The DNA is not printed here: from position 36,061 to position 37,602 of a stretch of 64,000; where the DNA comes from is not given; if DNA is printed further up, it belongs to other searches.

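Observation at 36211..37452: Compositionally foreign HNH-endonuclease gene wedged between pyrD and pyrF, with its stop fused to the pyrF start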

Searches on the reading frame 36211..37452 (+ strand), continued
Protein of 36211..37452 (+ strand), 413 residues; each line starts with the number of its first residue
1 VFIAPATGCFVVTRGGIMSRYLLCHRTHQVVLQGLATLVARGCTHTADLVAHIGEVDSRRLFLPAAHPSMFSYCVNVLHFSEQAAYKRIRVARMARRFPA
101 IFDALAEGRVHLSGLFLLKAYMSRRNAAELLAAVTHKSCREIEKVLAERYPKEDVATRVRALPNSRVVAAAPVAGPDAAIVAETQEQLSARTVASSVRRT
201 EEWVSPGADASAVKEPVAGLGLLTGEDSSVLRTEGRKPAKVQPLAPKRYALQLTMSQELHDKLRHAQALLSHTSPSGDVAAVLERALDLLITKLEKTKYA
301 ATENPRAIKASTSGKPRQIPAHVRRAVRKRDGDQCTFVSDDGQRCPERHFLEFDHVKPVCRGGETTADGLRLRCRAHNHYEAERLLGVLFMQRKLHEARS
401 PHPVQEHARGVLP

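Call 44: fold_search(model_id=the predicted structure, library=pdb)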
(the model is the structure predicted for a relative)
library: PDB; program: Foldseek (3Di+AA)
matches with E <= 10: 43; with E <= 0.001: 0
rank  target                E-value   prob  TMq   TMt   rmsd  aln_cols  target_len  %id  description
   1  6ghc_A                1.3e-01  0.57  0.12  0.17  16.3       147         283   21  Modification dependent EcoKMcrA restriction endonuclease (released 2018-08-08)
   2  6ghc_B                1.4e-01  0.77  0.12  0.16  14.6       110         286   22  Modification dependent EcoKMcrA restriction endonuclease (released 2018-08-08)
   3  9j1y_A                3.5e-01  0.66  0.13  0.31  11.0       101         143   16  Crystal structure of Nme1Cas9 HNH domain bound to anti-CRISPR AcrIIC1Boe. (released 2026-03-04)
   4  4h9d_C                6.9e-01  0.84  0.11  0.47   4.4        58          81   24  Crystal Structure of Mn-dependent Gme HNH nicking endonuclease from Geobacter metallireducens GS-15, Northeast Structu (released 2012-10-10)
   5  5zmm_A                1.1e+00  0.47  0.13  0.10   9.9       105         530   18  Structure of the Type IV phosphorothioation-dependent restriction endonuclease ScoMcrA (released 2018-09-26)
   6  5zmm_E                1.1e+00  0.38  0.14  0.11  12.8       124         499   18  Structure of the Type IV phosphorothioation-dependent restriction endonuclease ScoMcrA (released 2018-09-26)
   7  8d2q_A                1.1e+00  0.38  0.14  0.07  15.2       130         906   17  Structure of Acidothermus cellulolyticus Cas9 ternary complex (Post-cleavage 1) (released 2023-12-20)
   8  9ar4_A                1.1e+00  0.30  0.12  0.05  15.8       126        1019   16  CryoEM structure of ThermoCas9 in post-cleavage state bound with the DNA containing NNNNCCA PAM (released 2025-02-26)
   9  9j2g_A                1.3e+00  0.30  0.12  0.30  13.7       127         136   12  Crystal structure of Nme1Cas9 HNH domain bound to anti-CRISPR AcrIIC1Vei (released 2026-03-04)
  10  9j1z_A                1.4e+00  0.28  0.13  0.32  13.4       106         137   17  Crystal structure of Nme1Cas9 HNH domain bound to anti-CRISPR AcrIIC1Nme1ST (released 2026-03-04)
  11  8z0l_F                1.8e+00  0.30  0.12  0.15  15.3       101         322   18  Cryo-EM structure of Cas8-HNH system at partial R-loop state (released 2024-10-02)
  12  5zmm_F                1.8e+00  0.23  0.13  0.12  14.1       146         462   14  Structure of the Type IV phosphorothioation-dependent restriction endonuclease ScoMcrA (released 2018-09-26)
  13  5vgb_A                1.9e+00  0.18  0.13  0.30  14.4       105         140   16  Crystal structure of NmeCas9 HNH domain bound to anti-CRISPR AcrIIC1 (released 2017-08-30)
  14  5zmm_D                2.0e+00  0.35  0.14  0.11   9.8       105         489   17  Structure of the Type IV phosphorothioation-dependent restriction endonuclease ScoMcrA (released 2018-09-26)
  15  4h9d_A                2.0e+00  0.28  0.11  0.35   3.8        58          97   26  Crystal Structure of Mn-dependent Gme HNH nicking endonuclease from Geobacter metallireducens GS-15, Northeast Structu (released 2012-10-10)
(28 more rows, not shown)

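Call 66: search_protein_families(library=padloc, proteins=[P0001, P0013, P0100], max_evalue=0.01)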
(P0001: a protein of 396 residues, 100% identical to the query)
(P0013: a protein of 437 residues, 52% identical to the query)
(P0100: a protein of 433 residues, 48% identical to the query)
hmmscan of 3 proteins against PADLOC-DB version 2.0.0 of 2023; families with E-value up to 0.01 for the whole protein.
P0001 (396 aa): 0 families

P0013 (437 aa): 0 families

P0100 (433 aa): 1 family
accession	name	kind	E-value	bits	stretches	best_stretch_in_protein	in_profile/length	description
PDLC03431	REase_II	-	0.0075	13.8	0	294-326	172-204/246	Type II restriction enzyme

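Call 67: search_protein_families(library=phrogs, proteins=[P0001, P0013, P0100], max_evalue=0.01)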
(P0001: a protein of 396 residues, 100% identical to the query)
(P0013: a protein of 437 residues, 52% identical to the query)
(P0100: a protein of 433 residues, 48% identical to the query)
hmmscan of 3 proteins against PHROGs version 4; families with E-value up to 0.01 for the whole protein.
P0001 (396 aa): 9 families
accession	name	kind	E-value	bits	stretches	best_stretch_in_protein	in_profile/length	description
phrog_333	-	DNA, RNA and nucleotide metabolism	1.8e-05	25.9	1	298-360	17-74/138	HNH endonuclease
phrog_16726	-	DNA, RNA and nucleotide metabolism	5.6e-05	24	1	304-370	82-146/308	HNH endonuclease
phrog_7785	-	DNA, RNA and nucleotide metabolism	0.0001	23.3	1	292-363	47-110/147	HNH endonuclease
phrog_8660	-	DNA, RNA and nucleotide metabolism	0.00013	23.2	1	277-380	86-192/196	HNH endonuclease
phrog_6050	-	DNA, RNA and nucleotide metabolism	0.0005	20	1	289-361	285-354/402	HNH endonuclease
phrog_6544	-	unknown function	0.001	19.5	1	297-370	8-74/248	-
phrog_5718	-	DNA, RNA and nucleotide metabolism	0.0011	19.1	1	297-376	110-185/394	HNH endonuclease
phrog_2214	-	DNA, RNA and nucleotide metabolism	0.0014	18.8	1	285-367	164-239/429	HNH endonuclease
phrog_16986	-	unknown function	0.0038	17.8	1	302-371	7-72/248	-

P0013 (437 aa): 4 families
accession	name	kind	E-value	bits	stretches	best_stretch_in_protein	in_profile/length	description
phrog_6050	-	DNA, RNA and nucleotide metabolism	0.00045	20.2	1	247-326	279-355/402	HNH endonuclease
phrog_2214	-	DNA, RNA and nucleotide metabolism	0.00096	19.4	1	239-390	152-299/429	HNH endonuclease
phrog_7785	-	DNA, RNA and nucleotide metabolism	0.0012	19.9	1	265-360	56-141/147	HNH endonuclease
phrog_5718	-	DNA, RNA and nucleotide metabolism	0.0016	18.5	1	248-358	97-203/394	HNH endonuclease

P0100 (433 aa): 20 families
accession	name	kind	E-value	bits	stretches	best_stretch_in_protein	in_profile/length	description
phrog_2214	-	DNA, RNA and nucleotide metabolism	1.3e-09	38.7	1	264-382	178-288/429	HNH endonuclease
phrog_8660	-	DNA, RNA and nucleotide metabolism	6e-09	37.3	1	228-346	75-194/196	HNH endonuclease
phrog_16726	-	DNA, RNA and nucleotide metabolism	7.3e-09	36.8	1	268-339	82-151/308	HNH endonuclease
phrog_5718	-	DNA, RNA and nucleotide metabolism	1.8e-08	34.8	1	210-396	61-243/394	HNH endonuclease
phrog_333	-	DNA, RNA and nucleotide metabolism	6.5e-08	33.8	1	256-370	11-120/138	HNH endonuclease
phrog_589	-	DNA, RNA and nucleotide metabolism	6.6e-07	30.2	1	234-349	44-159/179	HNH endonuclease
phrog_6050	-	DNA, RNA and nucleotide metabolism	6.8e-07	29.4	1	261-338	293-368/402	HNH endonuclease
phrog_144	-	DNA, RNA and nucleotide metabolism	8.6e-07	29.8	1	268-365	73-168/175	HNH endonuclease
phrog_7785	-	DNA, RNA and nucleotide metabolism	9.1e-07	30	1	261-334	52-117/147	HNH endonuclease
phrog_5956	-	DNA, RNA and nucleotide metabolism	1.7e-06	28.8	1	262-348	42-127/138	HNH endonuclease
phrog_1271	-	DNA, RNA and nucleotide metabolism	3.4e-06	27.7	1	256-357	247-339/361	HNH endonuclease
phrog_2118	-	DNA, RNA and nucleotide metabolism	3.6e-06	27.7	1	266-356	163-247/301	HNH endonuclease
phrog_9645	-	DNA, RNA and nucleotide metabolism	3.2e-05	24.7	1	270-357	12-99/168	HNH endonuclease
phrog_16986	-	unknown function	3.8e-05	24.4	1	264-352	5-90/248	-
phrog_338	-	DNA, RNA and nucleotide metabolism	8.1e-05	23.1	1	246-355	176-287/340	HNH endonuclease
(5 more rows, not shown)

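Call 68: search_protein_families(library=ncbifam, proteins=[P0013, P0100, P0019, P0041], max_evalue=0.01)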
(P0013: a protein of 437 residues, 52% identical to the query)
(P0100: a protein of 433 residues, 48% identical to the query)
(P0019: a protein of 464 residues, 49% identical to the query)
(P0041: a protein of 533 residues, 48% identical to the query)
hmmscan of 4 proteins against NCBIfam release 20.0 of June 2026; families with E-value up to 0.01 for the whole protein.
P0013 (437 aa): 1 family
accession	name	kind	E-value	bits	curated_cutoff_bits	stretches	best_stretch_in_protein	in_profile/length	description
NF040563.1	guided_IscB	equivalog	0.00026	20.2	175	1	269-388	182-298/314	RNA-guided endonuclease IscB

P0100 (433 aa): 1 family
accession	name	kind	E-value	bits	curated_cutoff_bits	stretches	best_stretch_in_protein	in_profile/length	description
NF040563.1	guided_IscB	equivalog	2.3e-08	33.6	175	1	269-391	182-298/314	RNA-guided endonuclease IscB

P0019 (464 aa): 1 family
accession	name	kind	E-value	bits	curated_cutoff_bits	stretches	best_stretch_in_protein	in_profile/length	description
NF040563.1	guided_IscB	equivalog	0.00016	20.9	175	1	258-336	182-254/314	RNA-guided endonuclease IscB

P0041 (533 aa): 1 family
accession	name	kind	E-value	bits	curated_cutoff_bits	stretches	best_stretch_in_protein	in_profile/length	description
NF040563.1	guided_IscB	equivalog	4e-05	22.9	175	1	272-383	181-285/314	RNA-guided endonuclease IscB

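Call 69: search_dna_similar(query=P0100, collection=plasmids, mode=protein, max_evalue=0.00001, max_rows=25)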
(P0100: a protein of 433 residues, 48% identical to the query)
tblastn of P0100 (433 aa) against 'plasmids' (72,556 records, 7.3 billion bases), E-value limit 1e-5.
No match.

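Call 70: search_dna_similar(query=P0100, collection=phages, mode=protein, max_evalue=0.001, max_rows=15)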
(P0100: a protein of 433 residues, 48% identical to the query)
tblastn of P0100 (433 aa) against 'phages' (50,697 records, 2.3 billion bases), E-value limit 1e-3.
Records with a match: 8; places in all: 8; records where one place covers at least 80% of the query: 0.
Best place of each record, by identity: <60% 8.
By first word of the organism name: Mycobacterium 6; Shewanella 1; Geobacillus 1.
By host as written in the record: Mycobacterium smegmatis mc2 155 3; Shewanella 1; Geobacillus thermodenitrificans 1; Mycobacterium smegmatis mc#155 1; Mycobacterium smegmatis 1; Mycolicibacterium smegmatis 1.
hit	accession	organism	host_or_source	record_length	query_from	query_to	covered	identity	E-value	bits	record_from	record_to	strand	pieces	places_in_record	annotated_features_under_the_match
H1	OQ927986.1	Shewanella phage vB_SbaS_Y11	Shewanella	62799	263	325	15%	41.3%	1e-3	48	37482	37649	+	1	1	5-methylcytosine-specific restriction enzyme A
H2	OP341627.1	Geobacillus phage vB_GthS_PK3.6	Geobacillus thermodenitrificans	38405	255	321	15%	38.8%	6e-4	48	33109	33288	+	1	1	HNH endonuclease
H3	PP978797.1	Mycobacterium phage Marker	Mycobacterium smegmatis mc#155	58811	263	333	16%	35.2%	2e-4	50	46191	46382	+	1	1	75: HNH endonuclease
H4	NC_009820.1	Mycobacterium phage Tweety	Mycobacterium smegmatis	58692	263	333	16%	35.2%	2e-4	50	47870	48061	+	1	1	75: HNH endonuclease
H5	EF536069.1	Mycobacterium phage Tweety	Mycolicibacterium smegmatis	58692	263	333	16%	35.2%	2e-4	50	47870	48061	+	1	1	75: hypothetical protein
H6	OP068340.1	Mycobacterium phage Rita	Mycobacterium smegmatis mc2 155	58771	263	333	16%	35.2%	2e-4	50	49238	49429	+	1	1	81: HNH endonuclease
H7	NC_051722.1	Mycobacterium phage Demsculpinboyz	Mycobacterium smegmatis mc2 155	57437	263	333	16%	35.2%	3e-4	49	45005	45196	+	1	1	hypothetical protein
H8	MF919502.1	Mycobacterium phage Demsculpinboyz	Mycobacterium smegmatis mc2 155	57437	263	333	16%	35.2%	3e-4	49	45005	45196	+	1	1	hypothetical protein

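Call 71: find_related_loci(query=A2, collection=viral_contigs, flank=5000)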
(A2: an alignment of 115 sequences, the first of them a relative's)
Query A2 (396 aa) in viral_contigs; peptide patterns used: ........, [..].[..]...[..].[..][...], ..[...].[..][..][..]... (x = any residue, [..] = any of these).
600 stretches matched a pattern (row limit reached: there are more); 5 encode a relative of the query (tblastn E <= 1e-3); 5 distinct loci.
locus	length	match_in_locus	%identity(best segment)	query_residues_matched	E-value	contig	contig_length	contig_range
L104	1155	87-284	36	307-376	2e-7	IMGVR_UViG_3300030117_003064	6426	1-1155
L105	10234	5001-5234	41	298-378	1e-6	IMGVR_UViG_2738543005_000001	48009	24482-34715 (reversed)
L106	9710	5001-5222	33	286-361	1e-6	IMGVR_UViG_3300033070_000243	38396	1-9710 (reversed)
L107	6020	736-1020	30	261-361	5e-6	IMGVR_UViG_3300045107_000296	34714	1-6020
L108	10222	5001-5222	31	307-389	7e-6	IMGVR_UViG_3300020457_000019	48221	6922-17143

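Call 74: fold_search(model_id=the predicted structure, library=viral)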
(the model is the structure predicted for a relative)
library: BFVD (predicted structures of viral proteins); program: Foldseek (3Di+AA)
matches with E <= 10: 91; with E <= 0.001: 0
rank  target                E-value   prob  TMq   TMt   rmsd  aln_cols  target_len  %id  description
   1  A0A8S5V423            2.3e-03  1.00  0.15  0.72   5.0        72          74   25  CRISPR-associated endonuclease [Siphoviridae sp. cteDy1]
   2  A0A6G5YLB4            1.0e-02  0.97  0.16  0.24  14.9       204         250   13  (no name in the UniProt tables at hand)
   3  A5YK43                1.3e-02  1.00  0.16  0.32  10.8        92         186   27  HNH nuclease domain-containing protein [Mycobacterium phage Tweety]
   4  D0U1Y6                1.3e-02  1.00  0.15  0.50  10.4        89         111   29  HNHc-like endonuclease [Clavibacter phage CMP1]
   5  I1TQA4                1.4e-02  1.00  0.16  0.48   4.0        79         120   30  (no name in the UniProt tables at hand)
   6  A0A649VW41            2.1e-02  0.97  0.14  0.33  12.4       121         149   21  (no name in the UniProt tables at hand)
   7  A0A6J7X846            2.3e-02  1.00  0.15  0.49   3.4        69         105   28  HNHc domain containing protein [uncultured Caudovirales phage]
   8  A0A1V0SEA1            2.4e-02  1.00  0.15  0.44  13.0        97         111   18  HNH endonuclease [Indivirus ILV1]
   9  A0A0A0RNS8            2.5e-02  0.89  0.13  0.20  13.7       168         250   16  HNH homing endonuclease [Bacillus phage Pascal]
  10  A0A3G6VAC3            3.7e-02  0.96  0.14  0.19  15.6       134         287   28  (no name in the UniProt tables at hand)
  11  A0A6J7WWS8            3.7e-02  0.87  0.13  0.30  15.2       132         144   16  HNHc domain containing protein [uncultured Caudovirales phage]
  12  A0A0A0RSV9            5.2e-02  0.99  0.15  0.38  13.3       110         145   18  HNH homing endonuclease [Bacillus phage Moonbeam]
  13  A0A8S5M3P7            7.7e-02  0.91  0.25  0.41  22.6       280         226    9  Uncharacterized protein [Podoviridae sp. ctq8112]
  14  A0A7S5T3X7            8.2e-02  0.85  0.14  0.37  11.1       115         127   24  (no name in the UniProt tables at hand)
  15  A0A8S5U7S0            1.0e-01  0.99  0.25  0.39   8.3       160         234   14  Uncharacterized protein [Podoviridae sp. ctdet19]
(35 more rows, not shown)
